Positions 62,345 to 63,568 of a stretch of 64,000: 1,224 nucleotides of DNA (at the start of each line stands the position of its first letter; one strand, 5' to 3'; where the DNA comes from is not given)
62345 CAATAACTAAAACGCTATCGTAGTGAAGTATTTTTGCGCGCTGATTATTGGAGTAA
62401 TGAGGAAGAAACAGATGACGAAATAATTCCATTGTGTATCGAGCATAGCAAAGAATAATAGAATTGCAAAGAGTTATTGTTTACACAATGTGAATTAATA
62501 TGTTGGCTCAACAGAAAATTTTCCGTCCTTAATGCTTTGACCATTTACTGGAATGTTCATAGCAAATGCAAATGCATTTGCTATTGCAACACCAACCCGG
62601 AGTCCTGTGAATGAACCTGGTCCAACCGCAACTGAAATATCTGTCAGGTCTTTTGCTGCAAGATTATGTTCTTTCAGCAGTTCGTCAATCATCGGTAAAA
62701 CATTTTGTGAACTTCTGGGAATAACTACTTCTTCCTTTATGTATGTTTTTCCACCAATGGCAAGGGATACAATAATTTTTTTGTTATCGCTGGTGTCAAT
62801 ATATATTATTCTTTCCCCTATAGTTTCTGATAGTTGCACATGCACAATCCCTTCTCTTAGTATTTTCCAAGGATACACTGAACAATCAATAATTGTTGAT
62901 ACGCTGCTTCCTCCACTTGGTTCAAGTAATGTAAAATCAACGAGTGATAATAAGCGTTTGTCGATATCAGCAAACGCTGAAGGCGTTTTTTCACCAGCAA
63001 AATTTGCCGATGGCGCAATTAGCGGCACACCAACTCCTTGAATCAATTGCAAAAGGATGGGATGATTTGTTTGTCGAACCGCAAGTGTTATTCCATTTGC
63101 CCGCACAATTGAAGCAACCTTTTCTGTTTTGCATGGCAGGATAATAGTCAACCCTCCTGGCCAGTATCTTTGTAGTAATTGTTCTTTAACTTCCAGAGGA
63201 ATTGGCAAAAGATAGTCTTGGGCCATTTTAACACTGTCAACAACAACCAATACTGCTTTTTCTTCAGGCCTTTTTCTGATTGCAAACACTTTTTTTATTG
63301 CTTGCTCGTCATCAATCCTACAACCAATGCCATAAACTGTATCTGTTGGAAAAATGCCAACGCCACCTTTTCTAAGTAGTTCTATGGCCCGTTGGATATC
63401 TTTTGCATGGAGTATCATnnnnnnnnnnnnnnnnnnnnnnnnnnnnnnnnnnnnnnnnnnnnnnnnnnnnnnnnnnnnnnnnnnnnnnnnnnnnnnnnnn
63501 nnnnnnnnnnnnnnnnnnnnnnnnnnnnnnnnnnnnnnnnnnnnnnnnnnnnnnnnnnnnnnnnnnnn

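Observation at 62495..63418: Single-polypeptide fusion of TsaC/YrdC with the N-terminal domain of TsaB, downstream of tsaE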

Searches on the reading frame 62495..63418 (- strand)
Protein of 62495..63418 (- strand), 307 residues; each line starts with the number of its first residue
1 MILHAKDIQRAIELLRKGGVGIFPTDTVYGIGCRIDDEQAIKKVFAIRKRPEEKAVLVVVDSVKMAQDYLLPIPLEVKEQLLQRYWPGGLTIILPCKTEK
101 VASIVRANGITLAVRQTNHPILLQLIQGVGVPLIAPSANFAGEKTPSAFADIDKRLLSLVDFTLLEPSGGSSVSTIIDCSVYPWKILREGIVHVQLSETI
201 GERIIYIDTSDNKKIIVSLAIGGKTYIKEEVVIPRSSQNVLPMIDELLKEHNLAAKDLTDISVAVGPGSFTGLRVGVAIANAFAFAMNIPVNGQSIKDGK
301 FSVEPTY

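Call 3: search_protein_families(library=pfam, proteins=[window:62495-63418:-], max_evalue=0.01)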
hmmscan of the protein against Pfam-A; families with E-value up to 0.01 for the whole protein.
window:62495-63418:- (307 aa): 2 families
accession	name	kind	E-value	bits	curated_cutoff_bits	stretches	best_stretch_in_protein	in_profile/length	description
PF01300.24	Sua5_yciO_yrdC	-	3.8e-46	157.2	25.1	1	13-190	1-178/178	Telomere recombination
PF00814.31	TsaD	-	1.5e-17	64.6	24.8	1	234-292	27-85/264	tRNA N6-adenosine threonylcarbamoyltransferase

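Call 4: search_protein_families(library=ncbifam, proteins=[window:62495-63418:-], max_evalue=0.01)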
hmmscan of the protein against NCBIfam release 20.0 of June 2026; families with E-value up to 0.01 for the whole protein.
window:62495-63418:- (307 aa): 7 families
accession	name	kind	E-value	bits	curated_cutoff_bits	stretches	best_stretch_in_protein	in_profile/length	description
TIGR00057.1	TIGR00057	equivalog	5.2e-47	159.7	123.2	1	6-199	9-200/202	L-threonylcarbamoyladenylate synthase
NF007919.1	PRK10634.1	equivalog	1.9e-27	95.9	175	1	12-178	2-168/176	L-threonylcarbamoyladenylate synthase type 1 TsaC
TIGR03725.1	T6A_YeaZ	equivalog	2.7e-23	83.1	69.3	1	204-293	1-90/212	tRNA (adenosine(37)-N6)-threonylcarbamoyltransferase complex dimerization subunit type 1 TsaB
TIGR03723.1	T6A_TsaD_YgjD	equivalog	7.6e-08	31.8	296.1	1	237-291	50-104/314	tRNA (adenosine(37)-N6)-threonylcarbamoyltransferase complex transferase subunit TsaD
TIGR00329.1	gcp_kae1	subfamily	2.1e-06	27.2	207.8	1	237-291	49-103/305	tRNA (adenosine(37)-N6)-threonylcarbamoyltransferase complex transferase subunit TsaD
TIGR03722.2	arch_KAE1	equivalog_domain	4.6e-05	22.7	375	1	237-292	47-102/323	KEOPS complex N(6)-L-threonylcarbamoyladenine synthase Kae1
TIGR00143.1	hypF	equivalog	0.00046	18.4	466.1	1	8-166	194-348/741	carbamoyltransferase HypF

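Call 5: find_homologous_proteins(query=window:62495-63418:-)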
Query window:62495-63418:- (307 aa): 4715 proteins with E <= 0.001 among 8000 candidates; the best 120 are listed.
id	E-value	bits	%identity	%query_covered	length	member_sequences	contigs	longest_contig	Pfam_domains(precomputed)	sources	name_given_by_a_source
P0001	1.0e-195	667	100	100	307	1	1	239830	PF00814.32,PF01300.25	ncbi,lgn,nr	ncbi:MAG TPA: L-threonylcarbamoyladenylate synthase [Patescibacteria group bacterium]|nr:L-threonylc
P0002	8.5e-96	339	54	95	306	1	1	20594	PF00814.32,PF01300.25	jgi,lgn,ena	-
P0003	1.8e-95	338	55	98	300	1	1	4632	PF00814.32,PF01300.25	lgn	-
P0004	2.5e-95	337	53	95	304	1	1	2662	PF00814.32,PF01300.25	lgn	-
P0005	1.6e-94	335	53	96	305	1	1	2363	PF00814.32,PF01300.25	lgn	-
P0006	4.0e-94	333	53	95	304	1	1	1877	PF00814.32,PF01300.25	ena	-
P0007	4.7e-94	333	53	94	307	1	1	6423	PF00814.32,PF01300.25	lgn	-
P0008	5.5e-94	333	50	98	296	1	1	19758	PF00814.32,PF01300.25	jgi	-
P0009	3.5e-93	330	55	95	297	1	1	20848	PF00814.32,PF01300.25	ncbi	-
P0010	4.2e-93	330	53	98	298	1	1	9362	PF00814.32,PF01300.25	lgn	-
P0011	4.8e-93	330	53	98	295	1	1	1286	PF00814.32,PF01300.25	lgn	-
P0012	5.6e-93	330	53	94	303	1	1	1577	PF00814.32,PF01300.25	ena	-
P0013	6.3e-93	329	53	95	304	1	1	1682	PF00814.32,PF01300.25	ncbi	-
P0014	7.3e-93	329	52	94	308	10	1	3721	PF00814.32,PF01300.25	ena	-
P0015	7.4e-93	329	53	98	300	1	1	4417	PF00814.32,PF01300.25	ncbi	-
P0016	8.8e-93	329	53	94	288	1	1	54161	PF00814.32,PF01300.25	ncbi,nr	ncbi:MAG: L-threonylcarbamoyladenylate synthase [Candidatus Levybacteria bacterium]|nr:L-threonylcar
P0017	9.4e-93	329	52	98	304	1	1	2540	PF00814.32,PF01300.25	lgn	-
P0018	1.4e-92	328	53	98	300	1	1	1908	PF00814.32,PF01300.25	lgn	-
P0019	1.8e-92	328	53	98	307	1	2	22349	PF00814.32,PF01300.25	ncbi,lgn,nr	ncbi:MAG: L-threonylcarbamoyladenylate synthase [Patescibacteria group bacterium]|nr:L-threonylcarba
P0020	2.3e-92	328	51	94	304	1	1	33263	PF00814.32,PF01300.25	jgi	jgi:L-threonylcarbamoyladenylate synthase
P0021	2.9e-92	327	51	98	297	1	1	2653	PF00814.32,PF01300.25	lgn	-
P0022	3.6e-92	327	52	95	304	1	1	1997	PF00814.32,PF01300.25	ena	-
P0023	1.6e-91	325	53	94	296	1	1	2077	PF00814.32,PF01300.25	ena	-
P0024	2.0e-91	324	53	94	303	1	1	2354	PF00814.32,PF01300.25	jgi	jgi:L-threonylcarbamoyladenylate synthase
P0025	2.1e-91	324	51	98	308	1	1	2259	PF00814.32,PF01300.25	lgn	-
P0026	2.8e-91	324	53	93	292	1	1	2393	PF00814.32,PF01300.25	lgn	-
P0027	3.0e-91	324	52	98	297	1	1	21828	PF00814.32,PF01300.25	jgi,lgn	jgi:L-threonylcarbamoyladenylate synthase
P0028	5.4e-91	323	53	97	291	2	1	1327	PF00814.32,PF01300.25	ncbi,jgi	-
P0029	7.0e-91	323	49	98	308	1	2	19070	PF00814.32,PF01300.25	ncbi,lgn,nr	ncbi:L-threonylcarbamoyladenylate synthase [Patescibacteria group bacterium]|nr:L-threonylcarbamoyla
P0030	1.1e-90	322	51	98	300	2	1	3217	PF00814.32,PF01300.25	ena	-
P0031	1.1e-90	322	50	95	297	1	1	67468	PF00814.32,PF01300.25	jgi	jgi:L-threonylcarbamoyladenylate synthase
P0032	1.4e-90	322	51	93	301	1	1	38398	PF00814.32,PF01300.25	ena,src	-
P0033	2.4e-90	321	53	94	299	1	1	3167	PF00814.32,PF01300.25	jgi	jgi:L-threonylcarbamoyladenylate synthase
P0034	2.5e-90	321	51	98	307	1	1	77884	PF00814.32,PF01300.25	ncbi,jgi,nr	ncbi:threonylcarbamoyl-AMP synthase [Candidatus Microgenomates bacterium]|nr:MAG: threonylcarbamoyl-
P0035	3.3e-90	320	53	95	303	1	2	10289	PF00814.32,PF01300.25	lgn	-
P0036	8.7e-90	319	49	98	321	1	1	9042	PF00814.32,PF01300.25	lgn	-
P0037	9.2e-90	319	47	98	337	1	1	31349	PF00814.32,PF01300.25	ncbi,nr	ncbi:MAG: L-threonylcarbamoyladenylate synthase [Candidatus Levybacteria bacterium]|nr:L-threonylcar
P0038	9.9e-90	319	49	99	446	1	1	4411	PF00814.32,PF01300.25,PF02367.24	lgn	-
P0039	1.8e-89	318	52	93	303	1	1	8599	PF00814.32,PF01300.25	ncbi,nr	ncbi:MAG: L-threonylcarbamoyladenylate synthase [bacterium]|nr:L-threonylcarbamoyladenylate synthase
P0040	7.5e-89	316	49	100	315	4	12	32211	PF00814.32,PF01300.25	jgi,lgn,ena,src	-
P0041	1.0e-88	316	51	98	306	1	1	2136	PF00814.32,PF01300.25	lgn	-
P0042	1.6e-88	315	50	99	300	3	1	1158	PF00814.32,PF01300.25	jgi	jgi:L-threonylcarbamoyladenylate synthase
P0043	3.4e-88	314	51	98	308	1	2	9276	PF00814.32,PF01300.25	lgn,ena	-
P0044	5.6e-88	313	49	98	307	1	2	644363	PF00814.32,PF01300.25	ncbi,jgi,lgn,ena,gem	-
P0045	6.1e-88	313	49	94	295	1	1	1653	PF00814.32,PF01300.25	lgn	-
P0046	7.0e-88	313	49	95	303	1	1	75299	PF00814.32,PF01300.25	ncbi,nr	ncbi:MAG: threonylcarbamoyl-AMP synthase [Candidatus Levybacteria bacterium]|nr:threonylcarbamoyl-AM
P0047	1.0e-87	312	50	96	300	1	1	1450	PF00814.32,PF01300.25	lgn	-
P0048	1.1e-87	312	52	93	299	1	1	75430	PF00814.32,PF01300.25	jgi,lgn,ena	-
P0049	2.0e-87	311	48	98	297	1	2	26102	PF00814.32,PF01300.25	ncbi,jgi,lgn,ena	-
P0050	2.3e-87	311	50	94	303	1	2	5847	PF00814.32,PF01300.25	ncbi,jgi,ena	-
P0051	3.7e-87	310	49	98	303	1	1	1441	PF00814.32,PF01300.25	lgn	-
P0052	4.0e-87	310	52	98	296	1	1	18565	PF00814.32,PF01300.25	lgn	-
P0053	4.4e-87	310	51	98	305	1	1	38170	PF00814.32,PF01300.25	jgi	-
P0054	4.4e-87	310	50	95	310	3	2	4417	PF00814.32,PF01300.25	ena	-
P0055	5.5e-87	310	51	98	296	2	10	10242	PF00814.32,PF01300.25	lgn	-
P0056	6.3e-87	310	49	94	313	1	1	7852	PF00814.32,PF01300.25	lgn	-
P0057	2.3e-86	308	50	94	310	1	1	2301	PF00814.32,PF01300.25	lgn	-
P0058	5.0e-86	307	49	94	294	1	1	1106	PF00814.32,PF01300.25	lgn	-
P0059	8.5e-86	306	50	95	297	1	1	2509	PF00814.32,PF01300.25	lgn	-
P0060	1.4e-85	305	50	94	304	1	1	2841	PF00814.32,PF01300.25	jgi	jgi:L-threonylcarbamoyladenylate synthase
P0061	1.6e-85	305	48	98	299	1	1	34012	PF00814.32,PF01300.25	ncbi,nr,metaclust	ncbi:MAG: hypothetical protein A2W22_06465 [Candidatus Levybacteria bacterium RBG_16_35_11]|nr:MAG: 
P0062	4.3e-85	304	48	99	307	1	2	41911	PF00814.32,PF01300.25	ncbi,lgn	-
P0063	6.5e-85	303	49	95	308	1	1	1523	PF00814.32,PF01300.25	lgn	-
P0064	7.3e-85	303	47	98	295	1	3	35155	PF00814.32,PF01300.25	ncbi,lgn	-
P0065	1.1e-84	302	50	98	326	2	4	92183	PF00814.32,PF01300.25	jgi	-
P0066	1.2e-84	302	50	97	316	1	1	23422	PF00814.32,PF01300.25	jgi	jgi:L-threonylcarbamoyladenylate synthase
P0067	1.3e-84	302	47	96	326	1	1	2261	PF00814.32,PF01300.25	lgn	-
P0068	2.1e-84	301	50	95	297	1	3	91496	PF00814.32,PF01300.25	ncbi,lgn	-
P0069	2.6e-84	301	48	98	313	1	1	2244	PF00814.32,PF01300.25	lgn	-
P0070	3.1e-84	301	50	98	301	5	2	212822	PF00814.32,PF01300.25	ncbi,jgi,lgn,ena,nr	ncbi:MAG: hypothetical protein COY68_04070 [Candidatus Levybacteria bacterium CG_4_10_14_0_8_um_filt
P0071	2.2e-83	298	48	98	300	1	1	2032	PF00814.32,PF01300.25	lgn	-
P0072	7.4e-83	296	46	94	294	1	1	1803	PF00814.32,PF01300.25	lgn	-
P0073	8.6e-83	296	50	95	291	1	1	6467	PF00814.32,PF01300.25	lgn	-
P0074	9.1e-83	296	47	96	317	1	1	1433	PF00814.32,PF01300.25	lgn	-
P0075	1.0e-82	296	49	98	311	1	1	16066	PF00814.32,PF01300.25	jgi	jgi:L-threonylcarbamoyladenylate synthase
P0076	1.1e-82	296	50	93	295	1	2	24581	PF00814.32,PF01300.25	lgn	-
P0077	3.4e-82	294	48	98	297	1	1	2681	PF00814.32,PF01300.25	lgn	-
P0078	4.4e-82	294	49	93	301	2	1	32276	PF00814.32,PF01300.25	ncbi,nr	ncbi:threonylcarbamoyl-AMP synthase [Candidatus Woesebacteria bacterium]|nr:threonylcarbamoyl-AMP sy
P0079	5.6e-82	293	48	98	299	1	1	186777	PF00814.32,PF01300.25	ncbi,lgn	ncbi:MAG: L-threonylcarbamoyladenylate synthase [Candidatus Levyibacteriota bacterium]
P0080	8.1e-82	293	47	96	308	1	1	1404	PF00814.32,PF01300.25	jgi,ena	-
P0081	8.7e-82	293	48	95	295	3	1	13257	PF00814.32,PF01300.25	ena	-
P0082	9.3e-82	293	65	63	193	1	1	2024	PF01300.25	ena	-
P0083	9.7e-82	293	45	94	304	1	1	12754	PF00814.32,PF01300.25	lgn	-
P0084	1.0e-81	293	49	98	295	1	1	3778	PF00814.32,PF01300.25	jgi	jgi:L-threonylcarbamoyladenylate synthase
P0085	1.1e-81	292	49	98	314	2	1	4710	PF00814.32,PF01300.25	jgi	-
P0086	1.9e-81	292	67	62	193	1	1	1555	PF01300.25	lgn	-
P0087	3.2e-81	291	47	98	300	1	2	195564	PF00814.32,PF01300.25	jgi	-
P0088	4.0e-81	291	47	96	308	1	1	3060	PF00814.32,PF01300.25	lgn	-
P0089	6.7e-81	290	67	62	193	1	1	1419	PF01300.25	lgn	-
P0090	6.7e-81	290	66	62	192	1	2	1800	PF01300.25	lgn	-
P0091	8.2e-81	290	47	95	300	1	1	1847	PF00814.32,PF01300.25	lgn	-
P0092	8.4e-81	290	47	97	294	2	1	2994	PF00814.32,PF01300.25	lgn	-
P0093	1.2e-80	289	49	92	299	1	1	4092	PF00814.32,PF01300.25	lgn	-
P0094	1.2e-80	289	45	95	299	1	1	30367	PF00814.32,PF01300.25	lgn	-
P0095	1.3e-80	289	65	62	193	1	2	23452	PF01300.25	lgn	-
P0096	1.5e-80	289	49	98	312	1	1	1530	PF00814.32,PF01300.25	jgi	jgi:L-threonylcarbamoyladenylate synthase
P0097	1.8e-80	289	48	98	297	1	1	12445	PF00814.32,PF01300.25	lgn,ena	-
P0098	2.6e-80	288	47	93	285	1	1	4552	PF00814.32,PF01300.25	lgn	-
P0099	2.8e-80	288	46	98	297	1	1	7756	PF00814.32,PF01300.25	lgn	-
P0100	3.0e-80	288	46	98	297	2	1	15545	PF00814.32,PF01300.25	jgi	jgi:L-threonylcarbamoyladenylate synthase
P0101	3.8e-80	287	51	93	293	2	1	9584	PF01300.25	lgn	-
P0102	6.0e-80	287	66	62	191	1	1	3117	PF01300.25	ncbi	-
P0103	6.6e-80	287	65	62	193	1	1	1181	PF01300.25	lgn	-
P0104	1.1e-79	286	44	98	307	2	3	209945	PF00814.32,PF01300.25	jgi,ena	-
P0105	2.2e-79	285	47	93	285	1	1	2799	PF00814.32,PF01300.25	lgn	-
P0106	5.9e-79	284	47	98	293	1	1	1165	PF00814.32,PF01300.25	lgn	-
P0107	6.0e-79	283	66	61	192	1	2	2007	PF01300.25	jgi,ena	-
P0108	1.4e-78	282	49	93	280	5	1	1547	PF00814.32,PF01300.25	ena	-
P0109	1.4e-78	282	48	96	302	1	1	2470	PF00814.32,PF01300.25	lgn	-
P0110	1.6e-78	282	63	62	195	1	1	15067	PF01300.25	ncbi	-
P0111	2.3e-78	282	47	94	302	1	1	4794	PF00814.32,PF01300.25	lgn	-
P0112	3.2e-78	281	65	62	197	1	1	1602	PF01300.25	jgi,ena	-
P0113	3.4e-78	281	64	61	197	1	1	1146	PF01300.25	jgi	-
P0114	3.9e-78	281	62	63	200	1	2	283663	PF01300.25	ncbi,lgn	-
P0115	4.9e-78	280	45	95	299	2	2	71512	PF00814.32,PF01300.25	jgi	jgi:L-threonylcarbamoyladenylate synthase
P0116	5.2e-78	280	64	63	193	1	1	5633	PF01300.25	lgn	-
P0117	8.2e-78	280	63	62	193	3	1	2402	PF01300.25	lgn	-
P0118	9.3e-78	280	67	61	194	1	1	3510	PF01300.25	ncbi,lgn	-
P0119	1.0e-77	279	62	62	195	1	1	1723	PF01300.25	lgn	-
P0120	1.0e-77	279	46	94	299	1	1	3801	PF00814.32,PF01300.25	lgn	-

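Call 7: find_encoding_contigs(protein=P0001, flank=10000, max_places=3)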
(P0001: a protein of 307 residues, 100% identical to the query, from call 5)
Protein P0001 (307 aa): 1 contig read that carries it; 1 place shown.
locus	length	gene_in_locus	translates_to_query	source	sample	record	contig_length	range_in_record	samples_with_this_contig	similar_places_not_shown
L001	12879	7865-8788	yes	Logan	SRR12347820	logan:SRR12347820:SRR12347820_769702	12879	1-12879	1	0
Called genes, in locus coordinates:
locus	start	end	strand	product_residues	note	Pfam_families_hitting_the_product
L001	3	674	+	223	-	?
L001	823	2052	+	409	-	PF07690:MFS_1, PF00083:Sugar_tr, PF12832:MFS_1_like, PF07690:MFS_1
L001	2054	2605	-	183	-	PF00574:CLP_protease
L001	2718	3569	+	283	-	PF10778:DehI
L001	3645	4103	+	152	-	-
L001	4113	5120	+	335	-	PF00005:ABC_tran, PF13191:AAA_16 (weak), PF13304:AAA_21 (faint)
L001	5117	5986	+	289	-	PF18075:FtsX_ECD, PF02687:FtsX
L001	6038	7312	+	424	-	-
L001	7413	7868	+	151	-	PF02367:TsaE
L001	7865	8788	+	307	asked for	PF01300:Sua5_yciO_yrdC, PF00814:TsaD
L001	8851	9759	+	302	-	PF00188:CAP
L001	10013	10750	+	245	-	PF00483:NTP_transferase, PF12804:NTP_transf_3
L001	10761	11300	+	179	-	PF00293:NUDIX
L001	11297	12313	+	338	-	PF01073:3Beta_HSD, PF01370:Epimerase, PF02719:Polysacc_synt_2, PF04321:RmlD_sub_bind, PF07993:NAD_binding_4, PF16363:GDP_Man_Dehyd, PF13460:NAD_binding_10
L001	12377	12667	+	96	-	-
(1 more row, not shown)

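Call 16: find_encoding_contigs(protein=P0114, flank=6000, max_places=2)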
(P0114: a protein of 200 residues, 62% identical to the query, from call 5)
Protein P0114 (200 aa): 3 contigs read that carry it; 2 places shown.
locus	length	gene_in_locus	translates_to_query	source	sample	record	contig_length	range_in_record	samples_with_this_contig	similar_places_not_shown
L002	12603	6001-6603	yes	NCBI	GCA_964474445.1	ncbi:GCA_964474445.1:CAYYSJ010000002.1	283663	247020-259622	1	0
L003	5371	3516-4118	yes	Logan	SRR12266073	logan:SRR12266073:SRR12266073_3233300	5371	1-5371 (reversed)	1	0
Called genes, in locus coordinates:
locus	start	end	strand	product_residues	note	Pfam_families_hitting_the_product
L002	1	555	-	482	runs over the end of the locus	PF00083:Sugar_tr, PF05977:MFS_3 (weak), PF07690:MFS_1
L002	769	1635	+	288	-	PF10778:DehI (weak)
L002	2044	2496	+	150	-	-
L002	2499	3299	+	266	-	PF00005:ABC_tran, PF13304:AAA_21 (weak)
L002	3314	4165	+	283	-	PF18075:FtsX_ECD, PF02687:FtsX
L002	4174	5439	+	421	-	PF11932:DUF3450 (faint), PF13529:Peptidase_C39_2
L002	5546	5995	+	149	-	PF02367:TsaE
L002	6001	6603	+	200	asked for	PF01300:Sua5_yciO_yrdC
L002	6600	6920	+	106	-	PF00814:TsaD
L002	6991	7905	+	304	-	PF00188:CAP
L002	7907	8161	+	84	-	-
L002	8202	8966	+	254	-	PF00483:NTP_transferase, PF12804:NTP_transf_3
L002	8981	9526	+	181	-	PF00293:NUDIX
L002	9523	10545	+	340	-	PF00106:adh_short (faint), PF01073:3Beta_HSD, PF01370:Epimerase, PF02719:Polysacc_synt_2, PF04321:RmlD_sub_bind, PF07993:NAD_binding_4, PF13460:NAD_binding_10, PF16363:GDP_Man_Dehyd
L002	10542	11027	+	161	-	PF00293:NUDIX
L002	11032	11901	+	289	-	PF01370:Epimerase, PF04321:RmlD_sub_bind, PF01073:3Beta_HSD, PF16363:GDP_Man_Dehyd, PF02719:Polysacc_synt_2 (weak), PF07993:NAD_binding_4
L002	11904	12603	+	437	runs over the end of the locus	PF03721:UDPG_MGDP_dh_N, PF03807:F420_oxidored (faint), PF00984:UDPG_MGDP_dh, PF03720:UDPG_MGDP_dh_C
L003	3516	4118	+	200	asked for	PF01300:Sua5_yciO_yrdC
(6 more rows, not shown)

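Call 17: find_encoding_contigs(protein=P0095, flank=6000, max_places=2)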
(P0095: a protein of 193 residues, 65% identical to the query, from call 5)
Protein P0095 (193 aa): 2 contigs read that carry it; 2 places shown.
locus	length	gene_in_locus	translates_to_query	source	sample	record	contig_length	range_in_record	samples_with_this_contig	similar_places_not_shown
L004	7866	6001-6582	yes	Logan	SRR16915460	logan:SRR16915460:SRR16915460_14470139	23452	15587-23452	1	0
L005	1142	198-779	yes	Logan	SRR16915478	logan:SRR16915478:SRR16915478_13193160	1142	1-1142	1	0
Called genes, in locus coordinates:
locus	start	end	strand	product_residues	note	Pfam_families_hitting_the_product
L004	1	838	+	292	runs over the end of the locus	PF10778:DehI (weak)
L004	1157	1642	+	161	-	-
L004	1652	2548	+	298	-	PF00005:ABC_tran, PF13304:AAA_21 (weak)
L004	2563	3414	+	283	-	PF18075:FtsX_ECD, PF02687:FtsX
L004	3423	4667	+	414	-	PF24161:CCDC39 (faint)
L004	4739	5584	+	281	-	-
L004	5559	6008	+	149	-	PF02367:TsaE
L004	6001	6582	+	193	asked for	PF01300:Sua5_yciO_yrdC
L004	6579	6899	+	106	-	PF00814:TsaD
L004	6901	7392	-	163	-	-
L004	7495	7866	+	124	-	?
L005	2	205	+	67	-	?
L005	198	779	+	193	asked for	PF01300:Sua5_yciO_yrdC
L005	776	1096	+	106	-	PF00814:TsaD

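Call 23: find_encoding_contigs(protein=P0044, flank=10000, max_places=1)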
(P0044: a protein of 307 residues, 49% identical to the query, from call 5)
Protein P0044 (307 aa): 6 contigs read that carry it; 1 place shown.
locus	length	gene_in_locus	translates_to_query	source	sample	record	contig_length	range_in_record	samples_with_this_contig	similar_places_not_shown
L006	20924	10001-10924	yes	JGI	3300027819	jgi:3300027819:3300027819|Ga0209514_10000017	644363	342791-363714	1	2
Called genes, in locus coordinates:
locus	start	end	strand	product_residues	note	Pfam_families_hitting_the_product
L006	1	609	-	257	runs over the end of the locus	PF02673:BacA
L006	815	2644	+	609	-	PF00456:Transketolase_N, PF13292:DXP_synthase_N, PF00676:E1_dh, PF02779:Transket_pyr, PF02780:Transketolase_C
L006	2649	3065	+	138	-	-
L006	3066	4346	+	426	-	PF01566:Nramp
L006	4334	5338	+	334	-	PF03462:PCRF, PF00472:RF-1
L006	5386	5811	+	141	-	-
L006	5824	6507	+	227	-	PF00005:ABC_tran, PF13304:AAA_21 (weak)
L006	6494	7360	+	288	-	PF18075:FtsX_ECD, PF02687:FtsX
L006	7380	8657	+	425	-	PF08614:ATG16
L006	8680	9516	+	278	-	PF00932:LTD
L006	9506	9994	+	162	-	PF02367:TsaE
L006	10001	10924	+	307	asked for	PF01300:Sua5_yciO_yrdC, PF00814:TsaD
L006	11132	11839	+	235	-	PF00188:CAP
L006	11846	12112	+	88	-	-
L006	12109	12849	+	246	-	PF00483:NTP_transferase, PF12804:NTP_transf_3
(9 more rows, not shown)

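Call 24: find_encoding_contigs(protein=P0070, flank=10000, max_places=1)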
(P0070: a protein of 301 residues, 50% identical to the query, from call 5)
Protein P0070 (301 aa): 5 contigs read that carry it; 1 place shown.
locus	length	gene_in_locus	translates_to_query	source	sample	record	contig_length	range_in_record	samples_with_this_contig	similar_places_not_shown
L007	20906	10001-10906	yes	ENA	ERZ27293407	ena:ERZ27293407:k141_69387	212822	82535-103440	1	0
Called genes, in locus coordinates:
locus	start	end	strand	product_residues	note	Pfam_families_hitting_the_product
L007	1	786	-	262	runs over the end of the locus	PF02906:Fe_hyd_lg_C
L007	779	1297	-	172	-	-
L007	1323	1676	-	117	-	-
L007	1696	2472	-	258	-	PF02673:BacA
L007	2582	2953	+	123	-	PF17561:TssO (weak)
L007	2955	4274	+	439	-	PF01566:Nramp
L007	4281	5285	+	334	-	PF03462:PCRF, PF00472:RF-1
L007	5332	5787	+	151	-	-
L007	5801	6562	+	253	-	PF00005:ABC_tran, PF13401:AAA_22 (faint)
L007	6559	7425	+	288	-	PF18075:FtsX_ECD, PF02687:FtsX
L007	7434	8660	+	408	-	PF11932:DUF3450 (weak), PF13529:Peptidase_C39_2 (weak)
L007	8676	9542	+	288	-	PF00932:LTD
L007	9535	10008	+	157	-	PF02367:TsaE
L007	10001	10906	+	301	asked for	PF01300:Sua5_yciO_yrdC, PF00814:TsaD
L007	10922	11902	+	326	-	PF00188:CAP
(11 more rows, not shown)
